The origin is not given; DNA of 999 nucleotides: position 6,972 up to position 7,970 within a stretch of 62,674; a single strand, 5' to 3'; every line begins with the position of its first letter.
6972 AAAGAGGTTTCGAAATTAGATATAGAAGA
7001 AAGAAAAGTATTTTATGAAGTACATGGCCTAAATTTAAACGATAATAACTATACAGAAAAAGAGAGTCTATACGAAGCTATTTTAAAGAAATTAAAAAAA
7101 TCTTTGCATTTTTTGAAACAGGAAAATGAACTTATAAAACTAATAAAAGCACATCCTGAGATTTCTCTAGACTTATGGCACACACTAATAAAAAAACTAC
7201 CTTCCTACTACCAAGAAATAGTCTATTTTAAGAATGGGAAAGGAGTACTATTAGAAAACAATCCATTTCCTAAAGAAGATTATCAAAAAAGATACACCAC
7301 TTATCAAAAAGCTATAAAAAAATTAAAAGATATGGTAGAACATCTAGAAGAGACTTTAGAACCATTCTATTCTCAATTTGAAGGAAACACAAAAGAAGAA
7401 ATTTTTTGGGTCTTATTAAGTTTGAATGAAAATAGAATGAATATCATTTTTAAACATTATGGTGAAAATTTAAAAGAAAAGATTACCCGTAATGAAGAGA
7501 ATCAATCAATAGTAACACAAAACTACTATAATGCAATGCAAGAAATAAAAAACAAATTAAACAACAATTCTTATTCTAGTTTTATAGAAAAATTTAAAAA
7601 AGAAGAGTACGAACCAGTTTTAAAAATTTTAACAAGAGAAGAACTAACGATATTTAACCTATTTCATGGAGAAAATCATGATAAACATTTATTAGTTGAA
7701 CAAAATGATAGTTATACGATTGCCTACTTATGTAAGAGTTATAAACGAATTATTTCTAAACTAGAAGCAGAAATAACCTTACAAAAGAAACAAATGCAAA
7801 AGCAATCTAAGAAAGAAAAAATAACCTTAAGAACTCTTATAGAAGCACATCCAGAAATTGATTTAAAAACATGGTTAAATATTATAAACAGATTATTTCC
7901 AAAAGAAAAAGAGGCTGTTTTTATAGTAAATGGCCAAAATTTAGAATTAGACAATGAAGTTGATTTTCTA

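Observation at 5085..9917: Giant sigma-70 paralogue: regions 1.2-4 fused to a ~1,150-aa tail of at least 13 degenerate region-4-like modules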

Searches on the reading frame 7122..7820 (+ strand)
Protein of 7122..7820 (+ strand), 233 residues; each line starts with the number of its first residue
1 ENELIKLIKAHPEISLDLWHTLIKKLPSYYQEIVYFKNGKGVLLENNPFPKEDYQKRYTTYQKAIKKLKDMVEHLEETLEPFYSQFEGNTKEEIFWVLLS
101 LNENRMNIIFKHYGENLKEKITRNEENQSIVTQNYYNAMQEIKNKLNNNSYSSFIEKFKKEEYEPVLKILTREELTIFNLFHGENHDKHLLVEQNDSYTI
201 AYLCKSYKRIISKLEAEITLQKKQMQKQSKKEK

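Call 23: predict_structure(alignment_id=A1)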
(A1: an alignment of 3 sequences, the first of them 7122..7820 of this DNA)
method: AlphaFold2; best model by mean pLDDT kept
length: 233 residues; sequences in the alignment: 3
mean_pLDDT: 74.9   pTM: 0.59
mean pLDDT of the five models: 74.9, 70.6, 70.5, 69.7, 61.3
residues with pLDDT >= 90: 31; 70-90: 127; 50-70: 61; < 50: 14
segments of 3 or more residues with pLDDT < 50: 39-49, 75-77
pLDDT, mean of each block of 10 residues (from residue 1): 73 64 72 66 44 67 76 56 82 86 82 64 56 81 87 82 92 89 79 65 85 94 84 62
secondary structure, 60 per line:
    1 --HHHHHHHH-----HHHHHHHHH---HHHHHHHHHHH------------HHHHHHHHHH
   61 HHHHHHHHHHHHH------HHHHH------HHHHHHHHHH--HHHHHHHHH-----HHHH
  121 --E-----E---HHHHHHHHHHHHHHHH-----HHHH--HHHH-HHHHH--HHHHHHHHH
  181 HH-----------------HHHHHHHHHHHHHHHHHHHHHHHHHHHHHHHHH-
elements in order: H3-10 H16-24 H28-38 H51-73 H80-84 H91-100 H103-111 H117-120 H133-148 H154-157 H160-163 H165-169 H172-182 H200-232
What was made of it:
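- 7122..7820 (+): Macro-repeat 1 (modules A1, B1, C1). AlphaFold2 model with pLDDT 74.9, all helical (call 23).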

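Call 26: search_protein_representatives(alignment_id=A1)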
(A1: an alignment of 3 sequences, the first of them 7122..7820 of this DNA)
Query: 3 sequences, 232 profile positions. Proteins with E-value up to 0.001 (for the whole library): 84; up to 1e-10: 35; up to 1e-30: 7. The best 84 are listed.
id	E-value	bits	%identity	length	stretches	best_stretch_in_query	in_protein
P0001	0.0e+00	1166.8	-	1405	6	2-232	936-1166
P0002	6.4e-59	215.8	-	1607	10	20-196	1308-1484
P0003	3.8e-50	187.1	-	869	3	76-226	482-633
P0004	6.0e-49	183.2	-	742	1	3-228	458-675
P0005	6.4e-41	156.9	-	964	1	73-224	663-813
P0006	4.4e-39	150.9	-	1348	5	79-227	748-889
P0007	6.6e-35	137.2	-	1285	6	5-151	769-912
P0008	4.5e-30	121.4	-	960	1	17-228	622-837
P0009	2.3e-29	119.1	-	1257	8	8-170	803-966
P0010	1.2e-26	110.2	-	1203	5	4-173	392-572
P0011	2.1e-26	109.5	-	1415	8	66-212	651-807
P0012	2.6e-26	109.1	-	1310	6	25-149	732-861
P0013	2.2e-22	96.3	-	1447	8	88-225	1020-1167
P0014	5.4e-22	95.0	-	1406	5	8-230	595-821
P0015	6.7e-22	94.7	-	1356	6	4-169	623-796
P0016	1.2e-20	90.5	-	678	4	11-163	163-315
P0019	2.5e-18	83.0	-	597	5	5-156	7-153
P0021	1.1e-15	74.4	-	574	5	77-174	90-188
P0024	3.3e-15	72.8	-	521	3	159-231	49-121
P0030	1.4e-12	64.2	-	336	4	6-71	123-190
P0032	2.8e-11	60.0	-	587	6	10-68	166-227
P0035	9.8e-11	58.2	-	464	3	60-183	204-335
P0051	5.6e-08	49.1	-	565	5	78-188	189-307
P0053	1.2e-07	48.0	-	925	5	10-154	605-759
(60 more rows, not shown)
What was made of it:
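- Tried and rejected: The exhaustive HMMER scan (call 26) was what uncovered the family.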

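Call 27: search_protein_families(library=pfam, proteins=[P0002, P0003, P0004, P0005, P0006, P0007, P0008, P0009], max_evalue=0.001)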
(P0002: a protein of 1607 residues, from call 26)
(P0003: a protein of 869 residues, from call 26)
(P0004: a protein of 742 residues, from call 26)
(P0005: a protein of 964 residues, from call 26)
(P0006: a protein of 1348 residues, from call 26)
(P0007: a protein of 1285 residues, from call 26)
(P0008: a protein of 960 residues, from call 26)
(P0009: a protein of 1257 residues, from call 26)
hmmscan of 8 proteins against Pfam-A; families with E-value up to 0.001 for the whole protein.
P0002 (1607 aa): 3 families
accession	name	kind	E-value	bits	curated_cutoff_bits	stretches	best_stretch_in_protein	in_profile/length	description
PF08281.18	Sigma70_r4_2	-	9.3e-13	48.1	25.7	0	366-396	2-32/54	Sigma-70, region 4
PF04545.22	Sigma70_r4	-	2.6e-10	40.1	24.1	0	509-527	1-19/50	Sigma-70, region 4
PF18039.7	UBA_6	-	1.3e-05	25.6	23.5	0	363-376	13-26/42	UBA-like domain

P0003 (869 aa): 3 families
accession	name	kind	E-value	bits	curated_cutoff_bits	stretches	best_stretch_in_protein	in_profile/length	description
PF04539.22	Sigma70_r3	-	2e-20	73.1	25.3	1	75-149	3-77/78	Sigma-70 region 3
PF04545.22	Sigma70_r4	-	8.9e-18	64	24.1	1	169-216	6-49/50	Sigma-70, region 4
PF04542.20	Sigma70_r2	-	8.4e-15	54.8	24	1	1-63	8-70/71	Sigma-70 region 2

P0004 (742 aa): 3 families
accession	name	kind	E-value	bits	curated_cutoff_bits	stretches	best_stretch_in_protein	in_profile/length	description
PF04542.20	Sigma70_r2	-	2e-21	76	24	1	213-272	3-62/71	Sigma-70 region 2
PF04539.22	Sigma70_r3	-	3.7e-16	59.4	25.3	1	291-362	2-73/78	Sigma-70 region 3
PF04545.22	Sigma70_r4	-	1e-05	25.4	24.1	1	383-431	5-49/50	Sigma-70, region 4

P0005 (964 aa): 4 families
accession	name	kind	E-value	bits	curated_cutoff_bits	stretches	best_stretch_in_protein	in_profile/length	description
PF04545.22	Sigma70_r4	-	4.3e-30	103.4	24.1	2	382-435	1-50/50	Sigma-70, region 4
PF04539.22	Sigma70_r3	-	5.1e-29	100.6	25.3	1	293-369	1-77/78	Sigma-70 region 3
PF04542.20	Sigma70_r2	-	1.4e-20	73.3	24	1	215-284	2-71/71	Sigma-70 region 2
PF00140.25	Sigma70_r1_2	-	1.9e-14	53.7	22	1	176-208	1-33/34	Sigma-70 factor, region 1.2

P0006 (1348 aa): 4 families
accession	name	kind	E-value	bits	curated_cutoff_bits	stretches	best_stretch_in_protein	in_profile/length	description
PF04542.20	Sigma70_r2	-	1.1e-21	76.8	24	1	246-314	2-70/71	Sigma-70 region 2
PF00140.25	Sigma70_r1_2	-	2.9e-16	59.6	22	1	207-240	1-34/34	Sigma-70 factor, region 1.2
PF04545.22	Sigma70_r4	-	1.2e-15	57.2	24.1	1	417-466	5-50/50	Sigma-70, region 4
PF04539.22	Sigma70_r3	-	2.4e-14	53.6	25.3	1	324-393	1-70/78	Sigma-70 region 3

P0007 (1285 aa): 4 families
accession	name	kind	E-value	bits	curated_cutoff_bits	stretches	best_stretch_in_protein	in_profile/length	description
PF04542.20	Sigma70_r2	-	1.4e-21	76.5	24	1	196-264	2-70/71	Sigma-70 region 2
PF04539.22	Sigma70_r3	-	9.4e-16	58.1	25.3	1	278-344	5-71/78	Sigma-70 region 3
PF04545.22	Sigma70_r4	-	1.7e-13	50.3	24.1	1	367-415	5-49/50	Sigma-70, region 4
PF00140.25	Sigma70_r1_2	-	1.4e-08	35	22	1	169-189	13-33/34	Sigma-70 factor, region 1.2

P0008 (960 aa): 4 families
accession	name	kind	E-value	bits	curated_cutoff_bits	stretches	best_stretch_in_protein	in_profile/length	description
PF04542.20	Sigma70_r2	-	3.6e-20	72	24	1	206-266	1-61/71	Sigma-70 region 2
PF04545.22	Sigma70_r4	-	5e-12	45.6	24.1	1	378-425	6-49/50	Sigma-70, region 4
PF04539.22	Sigma70_r3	-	7.3e-09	36.1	25.3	1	287-354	3-70/78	Sigma-70 region 3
PF00140.25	Sigma70_r1_2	-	2.6e-08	34.1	22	1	168-201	1-34/34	Sigma-70 factor, region 1.2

P0009 (1257 aa): 1 family
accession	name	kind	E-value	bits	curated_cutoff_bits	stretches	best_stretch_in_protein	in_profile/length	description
PF08281.18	Sigma70_r4_2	-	0.00032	20.7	25.7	0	956-977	2-23/54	Sigma-70, region 4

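Call 28: fold_search(model_id=the predicted structure, library=pdb)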
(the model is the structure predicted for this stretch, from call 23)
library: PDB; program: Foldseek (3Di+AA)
matches with E <= 10: 27; with E <= 0.001: 0
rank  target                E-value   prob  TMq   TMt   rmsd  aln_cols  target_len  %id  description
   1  7lq4_A                6.5e-01  0.33  0.25  0.30  17.1       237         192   11  Rr (RsiG)2-(c-di-GMP)2-WhiG complex (released 2021-07-14)
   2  9wsf_A                1.9e+00  0.09  0.21  0.22  18.2       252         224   12  Crystal structure of Sigma28/FlgM complex from Pseudomonas aeruginosa at 1.95 Angstrom resolution (released 2026-02-25)
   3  9k1s_D                2.2e+00  0.06  0.15  0.18  12.2       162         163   14  Crystal structure of human granzyme A in complex with GSDMB-C domain (released 2026-02-18)
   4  3cc9_D                2.4e+00  0.03  0.12  0.09  21.0       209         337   10  Crystal structure of Plasmodium vivax putative polyprenyl pyrophosphate synthase in complex with geranylgeranyl diphos (released 2008-03-25)
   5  4gyc_A                3.0e+00  0.03  0.14  0.15  16.7       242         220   10  Structure of the SRII(D75N mutant)/HtrII Complex in I212121 space group ("U" shape) (released 2013-05-08)
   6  9k1s_C                3.2e+00  0.05  0.14  0.18  12.1       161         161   17  Crystal structure of human granzyme A in complex with GSDMB-C domain (released 2026-02-18)
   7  3d4s                  3.3e+00  0.03  0.15  0.10  19.8       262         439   11  Cholesterol bound form of human beta2 adrenergic receptor. (released 2008-06-17)
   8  1mgy                  3.5e+00  0.03  0.14  0.15  18.7       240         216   11  Structure of the D85S mutant of bacteriorhodopsin with bromide bound (released 2003-07-07)
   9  4g8x_A                4.0e+00  0.21  0.17  0.45   4.6        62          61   22  G1 ORF67 / Staphyloccus aureus sigmaA domain 4 complex (released 2013-08-07)
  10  1h2s_A                4.0e+00  0.04  0.14  0.14  14.6       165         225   13  Molecular basis of transmenbrane signalling by sensory rhodopsin II-transducer complex (released 2002-10-10)
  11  5jjj_A                4.0e+00  0.02  0.13  0.14  17.4       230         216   13  Structure of the SRII/HtrII Complex in P64 space group ("U" shape) (released 2017-02-15)
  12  3ph7_C                4.0e+00  0.02  0.11  0.09  21.0       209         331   11  Crystal structure of Plasmodium vivax putative polyprenyl pyrophosphate synthase in complex with geranylgeranyl diphos (released 2010-11-17)
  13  9h1w                  4.7e+00  0.04  0.14  0.15  13.9       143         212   12  Grouped 150-240 ms dark structure of sensory rhodopsin-II solved by serial millisecond crystallography (released 2025-04-30)
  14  1h68                  5.4e+00  0.02  0.15  0.15  18.8       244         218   12  sensory rhodopsin II (released 2001-08-28)
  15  5jje_A                5.4e+00  0.02  0.13  0.13  14.8       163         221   14  Structure of the SRII/HtrII Complex in I212121 space group ("U" shape) (released 2017-02-15)
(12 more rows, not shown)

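Call 30: find_encoding_contigs(protein=P0003, flank=8000, max_places=4)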
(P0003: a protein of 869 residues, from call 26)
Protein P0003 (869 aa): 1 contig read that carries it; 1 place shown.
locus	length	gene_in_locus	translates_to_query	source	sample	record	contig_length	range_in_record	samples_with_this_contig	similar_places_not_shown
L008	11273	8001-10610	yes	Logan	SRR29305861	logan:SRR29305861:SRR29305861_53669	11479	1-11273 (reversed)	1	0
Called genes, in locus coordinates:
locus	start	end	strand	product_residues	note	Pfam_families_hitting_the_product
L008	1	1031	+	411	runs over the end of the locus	?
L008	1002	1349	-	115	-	PF02643:DUF192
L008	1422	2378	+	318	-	PF16403:Bact_surface_Ig-like (faint), PF02557:VanY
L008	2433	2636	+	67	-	PF04964:Flp_Fap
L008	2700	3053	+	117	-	PF07811:TadE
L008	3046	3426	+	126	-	-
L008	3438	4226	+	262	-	PF01656:CbiA, PF10609:ParA (weak), PF13614:AAA_31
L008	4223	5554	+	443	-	PF00437:T2SSE, PF27713:UCP018868 (weak)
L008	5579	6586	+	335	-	PF00482:T2SSF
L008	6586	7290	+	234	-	PF00482:T2SSF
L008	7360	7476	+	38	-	-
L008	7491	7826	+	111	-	-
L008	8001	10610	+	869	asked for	PF04542:Sigma70_r2, PF04539:Sigma70_r3, PF04545:Sigma70_r4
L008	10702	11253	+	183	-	PF01330:RuvA_N, PF14520:HHH_5, PF07499:RuvA_C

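Call 34: search_protein_families(library=pfam, proteins=[P0011, P0016, P0019, P0021, P0035, P0051, P0030, P0032, P0010, P0024], max_evalue=0.01)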
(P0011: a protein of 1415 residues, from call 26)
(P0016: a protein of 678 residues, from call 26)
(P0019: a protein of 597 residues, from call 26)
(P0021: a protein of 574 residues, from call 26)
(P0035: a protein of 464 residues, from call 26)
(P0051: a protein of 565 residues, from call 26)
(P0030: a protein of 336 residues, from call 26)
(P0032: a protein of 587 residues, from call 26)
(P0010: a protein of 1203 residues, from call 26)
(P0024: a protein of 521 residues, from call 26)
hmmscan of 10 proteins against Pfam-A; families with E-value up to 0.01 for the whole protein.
P0011 (1415 aa): 15 families
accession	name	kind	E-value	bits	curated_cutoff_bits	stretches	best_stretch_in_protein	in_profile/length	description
PF04545.22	Sigma70_r4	-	5.1e-33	112.8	24.1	2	415-462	5-49/50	Sigma-70, region 4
PF04542.20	Sigma70_r2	-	1.6e-20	73.1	24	1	243-312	1-70/71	Sigma-70 region 2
PF04539.22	Sigma70_r3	-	2.6e-13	50.3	25.3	1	322-396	1-77/78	Sigma-70 region 3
PF08281.18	Sigma70_r4_2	-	1.7e-10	40.8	25.7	0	829-856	2-29/54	Sigma-70, region 4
PF12024.13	DUF3512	-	1.1e-08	35.6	23.4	0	646-711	85-149/186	Domain of unknown function (DUF3512)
PF00140.25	Sigma70_r1_2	-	1.3e-08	35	22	1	205-237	1-33/34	Sigma-70 factor, region 1.2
PF18039.7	UBA_6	-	1.5e-05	25.4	23.5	0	345-385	5-38/42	UBA-like domain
PF13684.11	FakA-like_C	-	3.6e-05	23.7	23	0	674-715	152-193/216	Fatty acid kinase subunit A-like, C-terminal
PF14394.12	DUF4423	-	4.2e-05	23.9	30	0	327-451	22-144/165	Domain of unknown function (DUF4423)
PF08637.16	NCA2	-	0.0004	20.1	20.6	0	825-863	87-125/289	ATP synthase regulation protein NCA2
PF19775.4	DUF6261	-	0.00053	20.4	27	0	709-751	7-49/154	Family of unknown function (DUF6261)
PF03448.22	MgtE_N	-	0.00055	20.9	25.9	0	821-867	44-90/102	MgtE intracellular N domain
PF18152.6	DAHP_snth_FXD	-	0.00057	20.1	27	0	670-694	7-31/67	DAHP synthase ferredoxin-like domain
PF07499.19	RuvA_C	-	0.00082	20.2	24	0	749-766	15-33/47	RuvA, C-terminal domain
PF13730.12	HTH_36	-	0.0017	18.5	25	0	1350-1376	21-48/55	Helix-turn-helix domain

P0016 (678 aa): 3 families
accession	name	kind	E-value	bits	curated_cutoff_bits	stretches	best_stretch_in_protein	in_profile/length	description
PF04545.22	Sigma70_r4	-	1.2e-12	47.6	24.1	0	390-410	1-21/50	Sigma-70, region 4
PF08281.18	Sigma70_r4_2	-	3.5e-12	46.2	25.7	0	385-410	2-27/54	Sigma-70, region 4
PF08587.17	UBA_2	-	0.008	16.6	23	0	381-393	14-26/45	Ubiquitin associated domain (UBA)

P0019 (597 aa): 4 families
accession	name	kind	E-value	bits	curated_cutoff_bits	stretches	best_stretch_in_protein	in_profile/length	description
PF04545.22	Sigma70_r4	-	5.4e-08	32.7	24.1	0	449-468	2-21/50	Sigma-70, region 4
PF08281.18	Sigma70_r4_2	-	1.2e-07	31.7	25.7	0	444-470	3-29/54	Sigma-70, region 4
PF16901.10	DAO_C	-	0.00075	19.8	31.4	0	169-205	27-63/126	C-terminal domain of alpha-glycerophosphate oxidase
PF04255.20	DUF433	-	0.0074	16.5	23.6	0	533-559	24-51/56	Protein of unknown function (DUF433)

P0021 (574 aa): 5 families
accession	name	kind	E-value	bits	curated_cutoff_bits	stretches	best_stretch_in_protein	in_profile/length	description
PF04545.22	Sigma70_r4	-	4e-14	52.3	24.1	0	290-310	1-21/50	Sigma-70, region 4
PF08281.18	Sigma70_r4_2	-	3.8e-06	26.9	25.7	0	285-311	2-28/54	Sigma-70, region 4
PF23191.1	WH_MCM3_C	-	4.2e-06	27.3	27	0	404-434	2-33/77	MCM3-like, winged helix domain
PF20811.2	PARG_cat_N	-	0.0022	18.6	25.6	0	167-189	89-111/118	Poly (ADP-ribose) glycohydrolase (PARG), helical domain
PF07299.16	EF-G-binding_N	-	0.0034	18.3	27.1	0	174-204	27-57/83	Elongation factor G-binding protein, N-terminal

P0035 (464 aa): 7 families
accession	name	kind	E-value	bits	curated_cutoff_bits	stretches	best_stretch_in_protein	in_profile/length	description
PF04545.22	Sigma70_r4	-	1.8e-24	85.4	24.1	2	318-368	2-49/50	Sigma-70, region 4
PF08281.18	Sigma70_r4_2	-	2.6e-11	43.4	25.7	0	238-289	3-51/54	Sigma-70, region 4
PF07499.19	RuvA_C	-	1.9e-05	25.5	24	0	308-325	14-32/47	RuvA, C-terminal domain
PF19122.5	DUF5806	-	0.00078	19.7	33.5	0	307-360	62-116/148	Family of unknown function (DUF5806)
PF05103.18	DivIVA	-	0.0043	17.4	28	0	220-255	4-39/131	DivIVA protein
PF11242.13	DUF2774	-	0.0061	17.2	29.2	0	84-135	9-54/63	Protein of unknown function (DUF2774)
PF08587.17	UBA_2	-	0.0077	16.7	23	0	390-410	14-35/45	Ubiquitin associated domain (UBA)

P0051 (565 aa): 6 families
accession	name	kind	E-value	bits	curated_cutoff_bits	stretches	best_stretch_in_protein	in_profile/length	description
PF04545.22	Sigma70_r4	-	8.4e-12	44.9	24.1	0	120-155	1-33/50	Sigma-70, region 4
PF18310.7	DUF5605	-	0.00022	21.6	25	0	474-506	8-40/73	Domain of unknown function (DUF5605)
PF08281.18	Sigma70_r4_2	-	0.00022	21.2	25.7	0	115-160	2-46/54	Sigma-70, region 4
PF22838.1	COMMD8_HN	-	0.0029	18.5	27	0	111-133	58-80/90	COMMD8, helical N-terminal domain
PF07499.19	RuvA_C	-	0.0029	18.5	24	0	30-45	14-31/47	RuvA, C-terminal domain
PF07688.17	KaiA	-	0.0061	17.2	22.2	0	109-148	18-55/122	KaiA C-terminal domain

P0030 (336 aa): 4 families
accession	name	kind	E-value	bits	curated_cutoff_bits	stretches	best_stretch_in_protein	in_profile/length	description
PF08281.18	Sigma70_r4_2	-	8.7e-09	35.3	25.7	0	133-159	2-28/54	Sigma-70, region 4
PF22470.1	Histone_HNS_N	-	0.0011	19.2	24.5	0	276-299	11-34/79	H-NS histone-like proteins, N-terminal domain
PF16494.10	Na_Ca_ex_C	-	0.0026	18.7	25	0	277-304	78-105/137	C-terminal extension of sodium/calcium exchanger domain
PF02831.20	gpW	-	0.0059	16.8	22.5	0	44-64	29-49/66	gpW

P0032 (587 aa): 3 families
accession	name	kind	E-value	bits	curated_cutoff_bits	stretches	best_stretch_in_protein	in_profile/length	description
PF07688.17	KaiA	-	2.5e-05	24.9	22.2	0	365-402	8-45/122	KaiA C-terminal domain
PF04545.22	Sigma70_r4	-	0.00028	20.8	24.1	0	31-50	2-21/50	Sigma-70, region 4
PF06698.16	DUF1192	-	0.00072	20.1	25.5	0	239-251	20-32/58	Protein of unknown function (DUF1192)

P0010 (1203 aa): 4 families
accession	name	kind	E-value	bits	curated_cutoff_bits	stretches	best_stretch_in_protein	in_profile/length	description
PF04545.22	Sigma70_r4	-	1.1e-21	76.4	24.1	1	154-201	2-45/50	Sigma-70, region 4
PF08281.18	Sigma70_r4_2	-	6.2e-18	64.6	25.7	1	148-198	2-48/54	Sigma-70, region 4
PF04542.20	Sigma70_r2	-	3.4e-12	46.4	24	1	36-103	1-69/71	Sigma-70 region 2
PF02831.20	gpW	-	0.0069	16.6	22.5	0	313-341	25-53/66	gpW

P0024 (521 aa): 1 family
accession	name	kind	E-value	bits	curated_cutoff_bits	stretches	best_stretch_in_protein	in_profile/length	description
PF04545.22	Sigma70_r4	-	5.3e-13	48.7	24.1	1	125-175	4-50/50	Sigma-70, region 4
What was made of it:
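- Relatives' repeats pass Pfam Sigma70_r4 or r4_2 as whole proteins, for example P0016 at 47.6 bits and P0021 at 52.3 bits (calls 27, 34).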

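Call 49: search_protein_families(library=ncbifam, proteins=[P0002, P0021, P0053, P0015], max_evalue=0.001)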
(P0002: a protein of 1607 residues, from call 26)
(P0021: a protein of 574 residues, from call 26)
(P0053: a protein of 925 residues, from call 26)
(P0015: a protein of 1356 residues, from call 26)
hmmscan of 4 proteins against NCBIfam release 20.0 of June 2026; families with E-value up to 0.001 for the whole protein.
P0002 (1607 aa): 3 families
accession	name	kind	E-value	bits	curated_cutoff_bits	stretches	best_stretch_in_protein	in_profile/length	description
TIGR02952.1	Sig70_famx2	equivalog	6.8e-11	42.4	206.45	0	1152-1188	109-147/170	ECF subfamily RNA polymerase sigma factor, BldN family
TIGR02937.1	sigma70-ECF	superfamily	3.5e-08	33.3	42.9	0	504-581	109-139/165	sigma-70 family RNA polymerase sigma factor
TIGR02984.1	Sig-70_plancto1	subfamily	9.3e-07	28.6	183.75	0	366-402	132-168/189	RNA polymerase sigma-70 factor, Planctomycetaceae-specific subfamily 1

P0021 (574 aa): 10 families
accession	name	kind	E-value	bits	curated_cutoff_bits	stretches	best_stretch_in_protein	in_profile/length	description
TIGR02393.1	RpoD_Cterm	equivalog_domain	6.9e-15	55.3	354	0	271-310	154-193/238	RNA polymerase sigma factor RpoD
TIGR02997.1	Sig70-cyanoRpoD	subfamily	3.3e-11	43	384.5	0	250-313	207-269/298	RNA polymerase sigma factor, RpoD/SigA family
TIGR02937.1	sigma70-ECF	superfamily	7.1e-11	42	42.9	0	268-310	96-134/165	sigma-70 family RNA polymerase sigma factor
NF005920.0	PRK07921.1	subfamily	1.6e-10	40.5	464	0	181-214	253-286/328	RNA polymerase sigma factor SigB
TIGR02952.1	Sig70_famx2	equivalog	3.7e-08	33.4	206.45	0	245-312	74-141/170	ECF subfamily RNA polymerase sigma factor, BldN family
NF004471.0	PRK05803.1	subfamily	5.4e-08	32.4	252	0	283-320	166-203/235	RNA polymerase sporulation sigma factor SigK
NF041931.2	MzaA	equivalog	1.1e-06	27.9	800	0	236-313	595-673/726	MZA anti-phage system associated sigma-70 family RNA polymerase sigma factor MzaA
TIGR02846.1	spore_sigmaK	equivalog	1.5e-05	24.6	298.65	0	283-319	164-200/227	RNA polymerase sporulation sigma factor SigK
NF004207.0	PRK05657.1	equivalog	0.00012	21.5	394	0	182-214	253-285/329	RNA polymerase sigma factor RpoS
NF045770.1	MPN403_MG284_C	domain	0.00015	21.7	37.3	0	186-210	3-27/57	MG284/MPN403 family protein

P0053 (925 aa): 51 families (the best 25 are shown)
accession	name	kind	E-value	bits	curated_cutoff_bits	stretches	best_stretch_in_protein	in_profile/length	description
NF004471.0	PRK05803.1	subfamily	3.4e-61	206.5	252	6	14-111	28-123/235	RNA polymerase sporulation sigma factor SigK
TIGR02997.1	Sig70-cyanoRpoD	subfamily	5.5e-58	196.6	384.5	4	26-259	64-298/298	RNA polymerase sigma factor, RpoD/SigA family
TIGR02846.1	spore_sigmaK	equivalog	8.6e-56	189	298.65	4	16-111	28-121/227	RNA polymerase sporulation sigma factor SigK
TIGR02394.1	rpoS_proteo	equivalog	6.2e-50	170.3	378.7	4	10-265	20-277/285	RNA polymerase sigma factor RpoS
NF006071.0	PRK08215.1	equivalog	3.2e-48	164.6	372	1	18-262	19-257/258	RNA polymerase sporulation sigma factor SigG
NF006158.0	PRK08301.1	equivalog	6.3e-48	163.3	339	4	164-262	135-237/241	RNA polymerase sporulation sigma factor SigE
NF004052.0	PRK05572.1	subfamily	1.6e-47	162.2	311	1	15-263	11-251/252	SigF/SigG family RNA polymerase sporulation sigma factor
TIGR02937.1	sigma70-ECF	superfamily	1.1e-46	158.4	42.9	3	37-262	2-165/165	sigma-70 family RNA polymerase sigma factor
TIGR02885.1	spore_sigF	equivalog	1.9e-46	158.7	321.45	1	27-261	2-230/231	RNA polymerase sporulation sigma factor SigF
TIGR02835.1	spore_sigmaE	equivalog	6.7e-46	156.6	348.6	3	164-262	128-230/234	RNA polymerase sporulation sigma factor SigE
TIGR02980.1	SigBFG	subfamily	6.8e-46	156.8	234.35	1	36-262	3-226/227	SigB/SigF/SigG family RNA polymerase sigma factor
TIGR02393.1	RpoD_Cterm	equivalog_domain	2.4e-45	155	354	3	37-263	1-229/238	RNA polymerase sigma factor RpoD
TIGR02850.1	spore_sigG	equivalog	8.1e-44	150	457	1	18-261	16-253/254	RNA polymerase sporulation sigma factor SigG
NF006666.0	PRK09210.1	equivalog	1.2e-40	140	572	2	4-260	100-358/370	RNA polymerase sigma factor RpoD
NF005920.0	PRK07921.1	subfamily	7.7e-39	133.6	464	1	16-260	71-316/328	RNA polymerase sigma factor SigB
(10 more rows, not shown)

P0015 (1356 aa): 48 families (the best 25 are shown)
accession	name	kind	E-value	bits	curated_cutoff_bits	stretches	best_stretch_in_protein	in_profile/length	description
TIGR02394.1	rpoS_proteo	equivalog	3.9e-70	236.6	378.7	1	164-427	22-285/285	RNA polymerase sigma factor RpoS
NF004208.0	PRK05658.1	equivalog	1.3e-68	232.5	555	1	64-421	265-625/631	RNA polymerase sigma factor RpoD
TIGR02997.1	Sig70-cyanoRpoD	subfamily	3e-68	230.3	384.5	1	156-413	46-298/298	RNA polymerase sigma factor, RpoD/SigA family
NF006666.0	PRK09210.1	equivalog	5.7e-68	229.9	572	1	164-423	108-367/370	RNA polymerase sigma factor RpoD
TIGR02393.1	RpoD_Cterm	equivalog_domain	5.6e-67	225.8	354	1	189-422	1-234/238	RNA polymerase sigma factor RpoD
NF004207.0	PRK05657.1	equivalog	9.2e-66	222.4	394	1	163-427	64-328/329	RNA polymerase sigma factor RpoS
NF005643.0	PRK07406.1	equivalog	1.4e-65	221.9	500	1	172-417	145-389/397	RNA polymerase sigma factor RpoD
NF005785.0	PRK07598.1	equivalog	2.4e-65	221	554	1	177-422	165-408/415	RNA polymerase sigma factor SigC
NF041931.2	MzaA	equivalog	5.1e-65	220.7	800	1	177-423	461-712/726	MZA anti-phage system associated sigma-70 family RNA polymerase sigma factor MzaA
NF005920.0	PRK07921.1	subfamily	1.1e-59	202.1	464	1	160-422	63-324/328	RNA polymerase sigma factor SigB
NF004561.0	PRK05901.1-3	equivalog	2.1e-59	202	582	1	162-423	274-534/537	RNA polymerase sigma factor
NF005642.0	PRK07405.1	subfamily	3.1e-57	194.2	524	1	157-417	52-310/318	RNA polymerase sigma factor SigD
NF004560.0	PRK05901.1-1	equivalog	2.1e-56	192.1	711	1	171-422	262-512/516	RNA polymerase sigma factor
NF004562.0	PRK05901.1-4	equivalog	1.2e-54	185.8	779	1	175-415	303-543/571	RNA polymerase sigma factor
NF004615.0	PRK05949.1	subfamily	2.3e-54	184.5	530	1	171-417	75-319/327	RNA polymerase sigma factor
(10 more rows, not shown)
